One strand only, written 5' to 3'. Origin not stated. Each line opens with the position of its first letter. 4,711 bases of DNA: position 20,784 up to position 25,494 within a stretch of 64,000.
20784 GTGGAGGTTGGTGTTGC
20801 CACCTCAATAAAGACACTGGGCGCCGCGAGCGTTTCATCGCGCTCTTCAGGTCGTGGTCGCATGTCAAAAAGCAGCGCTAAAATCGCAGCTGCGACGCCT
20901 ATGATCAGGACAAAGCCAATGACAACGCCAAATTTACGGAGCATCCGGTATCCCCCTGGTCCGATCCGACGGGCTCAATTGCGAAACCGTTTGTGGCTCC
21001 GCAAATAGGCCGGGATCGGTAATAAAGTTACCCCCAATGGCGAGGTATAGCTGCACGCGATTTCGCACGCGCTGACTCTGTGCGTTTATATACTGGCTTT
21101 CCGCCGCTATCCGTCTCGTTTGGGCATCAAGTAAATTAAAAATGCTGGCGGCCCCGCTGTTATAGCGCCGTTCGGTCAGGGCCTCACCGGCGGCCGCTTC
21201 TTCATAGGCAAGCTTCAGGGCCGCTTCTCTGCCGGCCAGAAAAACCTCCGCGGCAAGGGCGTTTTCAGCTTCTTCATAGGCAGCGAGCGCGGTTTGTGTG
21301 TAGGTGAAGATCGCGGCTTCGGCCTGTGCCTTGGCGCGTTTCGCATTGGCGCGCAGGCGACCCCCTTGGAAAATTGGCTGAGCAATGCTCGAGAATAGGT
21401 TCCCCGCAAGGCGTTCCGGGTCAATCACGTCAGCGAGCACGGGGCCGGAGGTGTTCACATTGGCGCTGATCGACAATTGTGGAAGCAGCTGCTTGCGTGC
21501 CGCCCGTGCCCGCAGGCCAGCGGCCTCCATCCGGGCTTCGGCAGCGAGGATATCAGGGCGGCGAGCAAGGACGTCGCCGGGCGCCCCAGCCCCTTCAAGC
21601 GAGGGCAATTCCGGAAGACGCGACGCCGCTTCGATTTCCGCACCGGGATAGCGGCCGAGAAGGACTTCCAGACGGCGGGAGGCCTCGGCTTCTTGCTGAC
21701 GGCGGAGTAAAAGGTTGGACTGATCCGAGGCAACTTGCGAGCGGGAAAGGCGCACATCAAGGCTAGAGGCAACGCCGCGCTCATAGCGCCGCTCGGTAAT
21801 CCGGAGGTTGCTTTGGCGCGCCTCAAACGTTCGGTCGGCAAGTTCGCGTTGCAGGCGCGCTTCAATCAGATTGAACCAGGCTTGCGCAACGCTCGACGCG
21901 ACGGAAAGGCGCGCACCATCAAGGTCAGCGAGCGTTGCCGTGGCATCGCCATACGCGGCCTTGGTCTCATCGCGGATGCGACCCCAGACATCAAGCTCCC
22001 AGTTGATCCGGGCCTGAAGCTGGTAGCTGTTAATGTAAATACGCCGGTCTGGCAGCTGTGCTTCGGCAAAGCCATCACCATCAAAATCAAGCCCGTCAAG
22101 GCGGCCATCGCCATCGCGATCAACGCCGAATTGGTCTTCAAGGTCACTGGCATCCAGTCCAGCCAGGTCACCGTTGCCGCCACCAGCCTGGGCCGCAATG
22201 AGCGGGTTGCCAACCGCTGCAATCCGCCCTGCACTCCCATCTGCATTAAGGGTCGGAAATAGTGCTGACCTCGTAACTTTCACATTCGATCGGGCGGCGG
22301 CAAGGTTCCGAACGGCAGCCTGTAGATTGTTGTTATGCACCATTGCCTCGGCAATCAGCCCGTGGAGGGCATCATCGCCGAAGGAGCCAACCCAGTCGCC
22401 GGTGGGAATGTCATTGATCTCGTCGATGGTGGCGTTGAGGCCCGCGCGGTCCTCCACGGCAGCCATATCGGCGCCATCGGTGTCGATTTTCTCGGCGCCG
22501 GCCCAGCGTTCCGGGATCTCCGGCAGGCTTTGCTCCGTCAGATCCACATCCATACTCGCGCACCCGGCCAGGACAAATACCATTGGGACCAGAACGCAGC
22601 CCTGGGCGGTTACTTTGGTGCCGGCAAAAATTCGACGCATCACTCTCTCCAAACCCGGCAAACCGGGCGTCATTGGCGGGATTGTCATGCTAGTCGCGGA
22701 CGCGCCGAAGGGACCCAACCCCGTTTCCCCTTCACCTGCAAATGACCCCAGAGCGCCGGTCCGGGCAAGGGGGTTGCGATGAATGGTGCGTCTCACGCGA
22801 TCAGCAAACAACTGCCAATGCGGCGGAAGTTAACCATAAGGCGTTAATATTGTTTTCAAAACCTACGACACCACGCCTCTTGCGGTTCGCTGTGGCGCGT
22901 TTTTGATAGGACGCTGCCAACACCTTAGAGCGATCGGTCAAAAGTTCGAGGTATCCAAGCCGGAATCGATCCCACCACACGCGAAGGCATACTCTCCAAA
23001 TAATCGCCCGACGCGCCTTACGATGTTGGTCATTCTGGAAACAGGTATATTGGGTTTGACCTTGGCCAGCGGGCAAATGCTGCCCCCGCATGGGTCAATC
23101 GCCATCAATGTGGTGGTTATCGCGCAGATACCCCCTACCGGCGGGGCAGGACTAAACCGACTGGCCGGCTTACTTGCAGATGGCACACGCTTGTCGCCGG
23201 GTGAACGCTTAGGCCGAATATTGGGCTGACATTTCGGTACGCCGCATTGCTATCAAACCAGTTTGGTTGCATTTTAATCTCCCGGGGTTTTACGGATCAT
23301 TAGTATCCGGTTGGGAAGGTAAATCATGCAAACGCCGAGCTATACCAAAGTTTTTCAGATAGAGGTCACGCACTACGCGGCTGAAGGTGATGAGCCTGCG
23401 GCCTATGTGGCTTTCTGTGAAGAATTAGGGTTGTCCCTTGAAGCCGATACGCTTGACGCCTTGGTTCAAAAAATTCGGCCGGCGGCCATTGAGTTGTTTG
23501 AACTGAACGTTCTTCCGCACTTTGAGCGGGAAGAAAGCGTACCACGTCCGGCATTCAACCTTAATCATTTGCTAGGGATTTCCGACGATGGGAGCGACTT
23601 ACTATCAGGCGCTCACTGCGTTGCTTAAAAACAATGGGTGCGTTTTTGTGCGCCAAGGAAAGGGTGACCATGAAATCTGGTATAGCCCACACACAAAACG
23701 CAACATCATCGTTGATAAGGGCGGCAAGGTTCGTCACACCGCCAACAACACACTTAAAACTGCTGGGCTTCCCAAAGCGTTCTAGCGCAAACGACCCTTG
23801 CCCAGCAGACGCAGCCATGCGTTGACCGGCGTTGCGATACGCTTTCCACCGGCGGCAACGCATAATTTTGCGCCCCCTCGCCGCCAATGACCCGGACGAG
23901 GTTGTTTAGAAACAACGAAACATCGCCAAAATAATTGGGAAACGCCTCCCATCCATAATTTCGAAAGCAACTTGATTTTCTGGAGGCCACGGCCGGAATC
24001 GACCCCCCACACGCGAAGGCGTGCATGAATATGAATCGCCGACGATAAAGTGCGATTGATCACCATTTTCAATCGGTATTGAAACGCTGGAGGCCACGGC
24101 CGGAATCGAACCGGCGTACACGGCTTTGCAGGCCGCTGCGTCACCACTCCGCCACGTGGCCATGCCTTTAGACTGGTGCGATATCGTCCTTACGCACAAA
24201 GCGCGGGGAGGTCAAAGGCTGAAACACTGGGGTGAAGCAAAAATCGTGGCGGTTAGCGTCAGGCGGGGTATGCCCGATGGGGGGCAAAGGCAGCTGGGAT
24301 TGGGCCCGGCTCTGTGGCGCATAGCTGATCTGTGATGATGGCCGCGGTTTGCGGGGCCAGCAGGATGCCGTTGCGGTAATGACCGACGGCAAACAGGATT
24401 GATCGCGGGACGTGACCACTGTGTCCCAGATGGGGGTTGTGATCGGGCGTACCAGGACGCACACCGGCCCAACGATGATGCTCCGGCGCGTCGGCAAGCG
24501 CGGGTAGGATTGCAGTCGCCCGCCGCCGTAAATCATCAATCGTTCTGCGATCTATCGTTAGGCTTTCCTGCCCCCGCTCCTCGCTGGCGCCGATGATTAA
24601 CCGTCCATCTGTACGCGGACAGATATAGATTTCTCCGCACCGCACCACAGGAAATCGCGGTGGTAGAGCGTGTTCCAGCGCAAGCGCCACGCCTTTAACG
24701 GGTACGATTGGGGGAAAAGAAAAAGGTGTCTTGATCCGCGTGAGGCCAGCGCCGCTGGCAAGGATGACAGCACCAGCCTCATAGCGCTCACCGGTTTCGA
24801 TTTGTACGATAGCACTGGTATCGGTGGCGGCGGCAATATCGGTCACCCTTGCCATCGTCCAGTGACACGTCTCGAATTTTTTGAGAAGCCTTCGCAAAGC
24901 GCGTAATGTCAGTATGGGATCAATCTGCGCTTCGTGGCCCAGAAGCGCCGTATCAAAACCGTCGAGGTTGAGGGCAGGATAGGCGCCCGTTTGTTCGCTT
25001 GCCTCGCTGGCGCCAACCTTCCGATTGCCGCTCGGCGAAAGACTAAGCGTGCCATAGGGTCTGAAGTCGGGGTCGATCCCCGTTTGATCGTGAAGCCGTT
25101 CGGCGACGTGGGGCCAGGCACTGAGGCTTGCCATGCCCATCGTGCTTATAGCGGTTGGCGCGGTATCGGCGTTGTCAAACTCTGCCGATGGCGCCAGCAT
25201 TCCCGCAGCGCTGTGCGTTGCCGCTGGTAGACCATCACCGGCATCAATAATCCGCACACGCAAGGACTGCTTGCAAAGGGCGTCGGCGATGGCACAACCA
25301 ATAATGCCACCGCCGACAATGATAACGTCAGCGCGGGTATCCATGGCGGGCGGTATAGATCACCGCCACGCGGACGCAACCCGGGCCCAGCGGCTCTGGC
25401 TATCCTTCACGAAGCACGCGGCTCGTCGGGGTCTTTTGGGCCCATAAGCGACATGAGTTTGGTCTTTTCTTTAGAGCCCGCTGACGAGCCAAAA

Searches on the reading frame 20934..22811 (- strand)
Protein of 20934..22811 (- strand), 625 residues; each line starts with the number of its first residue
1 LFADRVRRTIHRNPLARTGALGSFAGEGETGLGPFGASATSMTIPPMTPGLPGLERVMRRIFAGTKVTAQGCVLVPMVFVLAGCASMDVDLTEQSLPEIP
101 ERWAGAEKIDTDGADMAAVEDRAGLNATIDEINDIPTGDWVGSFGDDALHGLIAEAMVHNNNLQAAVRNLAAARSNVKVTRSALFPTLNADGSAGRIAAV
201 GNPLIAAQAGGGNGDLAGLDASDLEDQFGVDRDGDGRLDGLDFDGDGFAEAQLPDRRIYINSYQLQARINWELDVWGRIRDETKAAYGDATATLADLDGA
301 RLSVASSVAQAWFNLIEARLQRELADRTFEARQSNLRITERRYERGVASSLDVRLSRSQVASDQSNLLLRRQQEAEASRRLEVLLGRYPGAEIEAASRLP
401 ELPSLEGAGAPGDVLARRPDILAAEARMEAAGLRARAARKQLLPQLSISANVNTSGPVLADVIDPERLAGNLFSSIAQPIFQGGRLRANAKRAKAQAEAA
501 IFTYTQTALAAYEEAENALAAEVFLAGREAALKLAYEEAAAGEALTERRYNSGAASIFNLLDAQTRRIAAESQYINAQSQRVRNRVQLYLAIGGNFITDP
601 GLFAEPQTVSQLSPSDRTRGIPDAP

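Call 41: search_protein_families(library=ncbifam, proteins=[window:20934-22811:-], max_evalue=0.00001)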
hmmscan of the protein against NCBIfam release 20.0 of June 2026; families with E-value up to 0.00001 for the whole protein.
window:20934-22811:- (625 aa): 8 families
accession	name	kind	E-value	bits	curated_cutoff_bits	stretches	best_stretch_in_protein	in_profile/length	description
TIGR01845.1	outer_NodT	subfamily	3.9e-76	256.7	210.05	2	256-594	119-459/460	efflux transporter outer membrane subunit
NF033143.1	efflux_OM_AdeK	equivalog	8.2e-44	150.1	900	1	269-597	133-463/480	multidrug efflux RND transporter AdeIJK outer membrane channel subunit AdeK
NF033142.1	efflux_OM_AdeC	exception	1.2e-36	126.3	975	1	270-595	134-461/465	multidrug efflux RND transporter AdeABC outer membrane channel subunit AdeC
NF007347.1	PRK09837.1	subfamily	8.4e-36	123.8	598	1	222-597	86-460/461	Cu(I)/Ag(I) efflux RND transporter outer membrane protein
TIGR01844.1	type_I_sec_TolC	subfamily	1.1e-28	100.4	225.15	1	283-593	91-398/414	TolC family outer membrane protein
NF047721.1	ToxDrgExpTdeA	equivalog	1.9e-23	83.1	550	1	268-596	125-453/455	toxin/drug exporter TdeA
NF007390.0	PRK09915.1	equivalog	1.5e-22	80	597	1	271-600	153-483/488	MdtP family multidrug efflux transporter outer membrane subunit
NF008524.1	PRK11459.1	equivalog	1e-19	70.7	650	1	270-596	150-476/478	multidrug resistance outer membrane protein MdtQ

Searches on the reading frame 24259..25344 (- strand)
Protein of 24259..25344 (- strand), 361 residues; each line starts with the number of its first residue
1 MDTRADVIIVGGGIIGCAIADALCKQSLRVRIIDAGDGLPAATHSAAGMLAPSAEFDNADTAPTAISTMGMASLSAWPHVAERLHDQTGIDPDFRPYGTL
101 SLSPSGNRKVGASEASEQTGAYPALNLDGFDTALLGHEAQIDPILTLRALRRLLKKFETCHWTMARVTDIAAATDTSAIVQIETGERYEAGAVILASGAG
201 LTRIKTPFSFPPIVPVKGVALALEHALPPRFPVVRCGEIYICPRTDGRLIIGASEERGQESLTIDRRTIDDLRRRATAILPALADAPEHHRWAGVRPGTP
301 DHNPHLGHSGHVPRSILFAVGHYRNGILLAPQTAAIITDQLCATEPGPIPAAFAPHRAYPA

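Call 41: search_protein_families(library=ncbifam, proteins=[window:24259-25344:-], max_evalue=0.00001)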
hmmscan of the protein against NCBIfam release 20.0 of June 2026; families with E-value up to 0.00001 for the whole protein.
window:24259-25344:- (361 aa): 13 families
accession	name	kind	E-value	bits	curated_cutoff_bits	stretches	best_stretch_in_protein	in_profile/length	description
TIGR02352.1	thiamin_ThiO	equivalog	6.3e-61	206.4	250.8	1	7-342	1-348/351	glycine oxidase ThiO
NF002480.1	PRK01747.1-1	equivalog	7.6e-21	74.2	540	1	4-311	248-567/645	bifunctional tRNA (5-methylaminomethyl-2-thiouridine)(34)-methyltransferase MnmC2/FAD-dependent 5-carboxymethylaminomethyl-2-thiouridine(34)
TIGR03197.1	MnmC_Cterm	equivalog_domain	1.6e-19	70.2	174.2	1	153-309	154-316/400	FAD-dependent 5-carboxymethylaminomethyl-2-thiouridine(34) oxidoreductase MnmC1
NF001933.0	PRK00711.1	subfamily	2.2e-17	63.2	383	1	165-346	222-404/429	D-amino acid dehydrogenase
TIGR03364.1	HpnW_proposed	hypoth_equivalog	6.2e-11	42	285.1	0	6-82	2-72/365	TIGR03364 family FAD-dependent oxidoreductase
NF033460.1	glycerol3P_ox_II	equivalog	2e-10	40.4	460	0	5-41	2-38/361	type 2 glycerol-3-phosphate oxidase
TIGR01790.1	carotene-cycl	subfamily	1.1e-08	34.6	209.5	0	6-40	1-35/387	lycopene cyclase family protein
NF040813.1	pro_dh_Thprot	equivalog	2.1e-07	30.4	600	0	149-339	176-346/362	D-proline dehydrogenase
TIGR01988.1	Ubi-OHases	subfamily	5.8e-07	28.7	224.65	1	6-84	1-71/387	ubiquinone biosynthesis hydroxylase, UbiH/UbiF/VisC/COQ6 family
NF002481.1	PRK01747.1-2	equivalog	8.5e-07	28.1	600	1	5-263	239-480/611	bifunctional tRNA (5-methylaminomethyl-2-thiouridine)(34)-methyltransferase MnmC2/FAD-dependent 5-carboxymethylaminomethyl-2-thiouridine(34)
NF005612.0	PRK07364.1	equivalog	1.2e-06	27.3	487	1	3-38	17-52/415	FAD-dependent hydroxylase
NF004318.0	PRK05714.1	equivalog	3.4e-06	26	653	1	1-83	1-76/407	2-octaprenyl-3-methyl-6-methoxy-1,4-benzoquinol hydroxylase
TIGR01989.1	COQ6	equivalog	9.5e-06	24.8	489.3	0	6-83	2-80/437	ubiquinone biosynthesis monooxygenase COQ6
